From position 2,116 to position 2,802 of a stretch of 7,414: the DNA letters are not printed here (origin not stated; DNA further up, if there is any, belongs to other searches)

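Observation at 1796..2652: Translationally coupled DUF4065/Panacea protein plus small two-helix membrane protein: candidate toxin-antitoxin or anti-phage module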

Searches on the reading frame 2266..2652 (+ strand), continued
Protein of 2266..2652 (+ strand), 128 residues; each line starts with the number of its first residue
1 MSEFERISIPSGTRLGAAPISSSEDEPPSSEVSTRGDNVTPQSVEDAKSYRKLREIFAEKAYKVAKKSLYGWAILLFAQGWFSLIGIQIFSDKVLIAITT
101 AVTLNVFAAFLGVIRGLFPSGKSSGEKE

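Call 85: search_protein_families(library=pfam, alignment_id=A6, max_evalue=0.001)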
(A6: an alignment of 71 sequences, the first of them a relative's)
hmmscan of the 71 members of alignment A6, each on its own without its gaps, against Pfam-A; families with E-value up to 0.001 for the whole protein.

A. member 1, L019:3999-4781:+ (261 aa): 2 families
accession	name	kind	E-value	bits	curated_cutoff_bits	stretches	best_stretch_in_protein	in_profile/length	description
PF09669.15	Phage_pRha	-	1.7e-30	105.9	29.9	1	67-152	1-91/91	Phage regulatory protein Rha (Phage_pRha)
PF10554.14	Phage_ASH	-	1.7e-07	32.1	26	1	1-57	49-106/107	Ash protein family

B. families by the number of members that match (of 71 scanned): 33 families (the first 25 are shown)
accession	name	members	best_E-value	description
PF02413.22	Caudo_TAP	3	2.7e-44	Caudovirales tail fibre assembly protein, lambda gpK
PF12728.13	HTH_17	2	2.9e-09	Helix-turn-helix domain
PF25694.1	N_peptide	2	3.6e-07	Transcriptional antitermination N peptide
PF21722.4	Gly_rich_2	2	4.9e-07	Glycine-rich domain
PF13384.12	HTH_23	2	0.00042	Homeodomain-like domain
PF07395.17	Mig-14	1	1.4e-97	Mig-14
PF06323.16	Phage_antiter_Q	1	1.6e-77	Phage antitermination protein Q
PF03614.18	Flag1_repress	1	2.2e-62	Repressor of phase-1 flagellin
PF00239.26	Resolvase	1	4.2e-49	Resolvase, N terminal domain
PF02586.19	SRAP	1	1.4e-48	SOS response associated peptidase (SRAP)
PF02826.25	2-Hacid_dh_C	1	5.1e-43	D-isomer specific 2-hydroxyacid dehydrogenase, NAD binding domain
PF19924.4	DUF6387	1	2.4e-40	Family of unknown function (DUF6387)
PF03737.21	RraA-like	1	1.5e-34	Aldolase/RraA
PF03837.19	RecT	1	2.7e-33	RecT family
PF07087.16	DUF1353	1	4.9e-31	Protein of unknown function (DUF1353)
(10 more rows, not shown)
